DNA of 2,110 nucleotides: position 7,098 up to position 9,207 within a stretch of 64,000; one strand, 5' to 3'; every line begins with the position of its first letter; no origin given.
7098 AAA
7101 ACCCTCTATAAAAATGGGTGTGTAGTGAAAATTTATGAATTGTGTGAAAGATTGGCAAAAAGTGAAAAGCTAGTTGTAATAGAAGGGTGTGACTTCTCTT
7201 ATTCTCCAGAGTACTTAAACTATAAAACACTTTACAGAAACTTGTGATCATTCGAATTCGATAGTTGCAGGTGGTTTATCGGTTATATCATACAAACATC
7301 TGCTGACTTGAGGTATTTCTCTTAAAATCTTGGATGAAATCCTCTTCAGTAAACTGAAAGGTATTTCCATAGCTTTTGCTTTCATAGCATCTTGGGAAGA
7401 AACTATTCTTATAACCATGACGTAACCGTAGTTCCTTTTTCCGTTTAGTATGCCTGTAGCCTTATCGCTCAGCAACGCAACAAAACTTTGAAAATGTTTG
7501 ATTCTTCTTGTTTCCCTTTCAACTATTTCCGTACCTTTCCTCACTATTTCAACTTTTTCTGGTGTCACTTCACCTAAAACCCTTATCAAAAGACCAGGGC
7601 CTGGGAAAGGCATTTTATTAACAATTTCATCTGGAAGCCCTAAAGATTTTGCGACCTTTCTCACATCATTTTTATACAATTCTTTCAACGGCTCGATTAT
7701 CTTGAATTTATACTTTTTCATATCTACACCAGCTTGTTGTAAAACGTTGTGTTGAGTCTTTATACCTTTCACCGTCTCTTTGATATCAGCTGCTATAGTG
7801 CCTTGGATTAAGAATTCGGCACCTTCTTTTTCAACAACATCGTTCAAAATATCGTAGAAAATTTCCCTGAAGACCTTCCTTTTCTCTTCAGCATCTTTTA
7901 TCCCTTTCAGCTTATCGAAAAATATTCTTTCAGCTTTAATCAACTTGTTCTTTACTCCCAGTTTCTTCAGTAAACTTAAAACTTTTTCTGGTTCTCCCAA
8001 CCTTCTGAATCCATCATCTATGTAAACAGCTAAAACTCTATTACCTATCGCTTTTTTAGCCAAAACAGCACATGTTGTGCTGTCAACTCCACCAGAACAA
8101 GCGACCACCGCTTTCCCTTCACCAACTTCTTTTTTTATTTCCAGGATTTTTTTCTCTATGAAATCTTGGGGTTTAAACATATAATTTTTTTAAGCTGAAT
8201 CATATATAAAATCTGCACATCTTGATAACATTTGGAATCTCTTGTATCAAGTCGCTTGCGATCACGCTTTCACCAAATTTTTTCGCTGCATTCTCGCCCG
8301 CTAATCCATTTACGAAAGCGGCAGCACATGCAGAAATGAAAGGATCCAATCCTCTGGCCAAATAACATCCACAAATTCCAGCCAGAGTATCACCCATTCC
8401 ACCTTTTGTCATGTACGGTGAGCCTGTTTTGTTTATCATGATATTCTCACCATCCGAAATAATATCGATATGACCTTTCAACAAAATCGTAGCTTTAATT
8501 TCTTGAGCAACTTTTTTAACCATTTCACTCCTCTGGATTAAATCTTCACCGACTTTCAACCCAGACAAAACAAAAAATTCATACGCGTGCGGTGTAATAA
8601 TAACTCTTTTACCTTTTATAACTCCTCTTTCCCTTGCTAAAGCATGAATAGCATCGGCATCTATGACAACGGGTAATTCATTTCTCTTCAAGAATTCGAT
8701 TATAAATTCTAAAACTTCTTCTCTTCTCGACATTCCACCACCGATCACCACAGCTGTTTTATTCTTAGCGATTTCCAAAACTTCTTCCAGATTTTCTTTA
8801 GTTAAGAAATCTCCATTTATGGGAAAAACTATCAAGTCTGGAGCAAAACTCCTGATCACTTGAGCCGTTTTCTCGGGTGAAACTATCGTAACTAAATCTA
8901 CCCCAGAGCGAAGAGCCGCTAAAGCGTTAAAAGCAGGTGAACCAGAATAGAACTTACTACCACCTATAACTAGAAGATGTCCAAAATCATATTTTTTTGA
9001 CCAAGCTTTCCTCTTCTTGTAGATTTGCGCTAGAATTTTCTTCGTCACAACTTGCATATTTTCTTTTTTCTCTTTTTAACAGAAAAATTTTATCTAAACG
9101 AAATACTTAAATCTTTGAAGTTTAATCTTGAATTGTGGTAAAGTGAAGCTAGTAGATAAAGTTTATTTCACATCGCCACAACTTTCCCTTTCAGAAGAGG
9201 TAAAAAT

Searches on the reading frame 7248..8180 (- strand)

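Call 33: search_protein_families(library=pfam, proteins=[window:7248-8180:-], max_evalue=0.00001)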
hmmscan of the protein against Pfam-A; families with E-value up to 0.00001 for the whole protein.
window:7248-8180:- (310 aa): 4 families
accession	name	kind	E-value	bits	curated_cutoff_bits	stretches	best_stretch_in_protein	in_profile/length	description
PF00958.27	GMP_synt_C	-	7.4e-28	96.9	27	1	227-309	10-92/92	GMP synthase C terminal domain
PF02540.23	NAD_synthase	-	3.3e-14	53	21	1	16-191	13-177/242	NAD synthase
PF06508.19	QueC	-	2.5e-11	43.9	22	1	23-184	1-177/210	Queuosine biosynthesis protein QueC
PF01171.26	ATP_bind_3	-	5.6e-09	36.4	27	1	24-181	2-160/182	PP-loop family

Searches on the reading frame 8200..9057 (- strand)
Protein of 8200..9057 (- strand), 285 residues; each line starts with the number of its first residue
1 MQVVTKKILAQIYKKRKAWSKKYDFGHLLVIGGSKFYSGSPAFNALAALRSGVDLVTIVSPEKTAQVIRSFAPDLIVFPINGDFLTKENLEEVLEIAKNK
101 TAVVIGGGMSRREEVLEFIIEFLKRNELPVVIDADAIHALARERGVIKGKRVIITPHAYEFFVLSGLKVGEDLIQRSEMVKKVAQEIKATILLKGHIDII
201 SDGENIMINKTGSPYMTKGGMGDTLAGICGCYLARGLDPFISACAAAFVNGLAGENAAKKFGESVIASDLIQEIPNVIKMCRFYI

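Call 33: search_protein_families(library=pfam, proteins=[window:8200-9057:-], max_evalue=0.00001)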
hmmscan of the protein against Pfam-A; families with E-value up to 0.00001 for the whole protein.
window:8200-9057:- (285 aa): 3 families
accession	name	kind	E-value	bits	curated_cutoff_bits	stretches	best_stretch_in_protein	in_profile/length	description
PF01256.23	Carb_kinase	-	5e-59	200.1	27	1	28-275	1-241/242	NAD(P)H-hydrate dehydratase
PF02110.20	HK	-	1.1e-12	48.4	27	1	87-274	37-241/247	Hydroxyethylthiazole kinase family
PF08543.17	Phos_pyr_kin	-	2.5e-06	27.5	27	1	104-243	63-221/246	Phosphomethylpyrimidine kinase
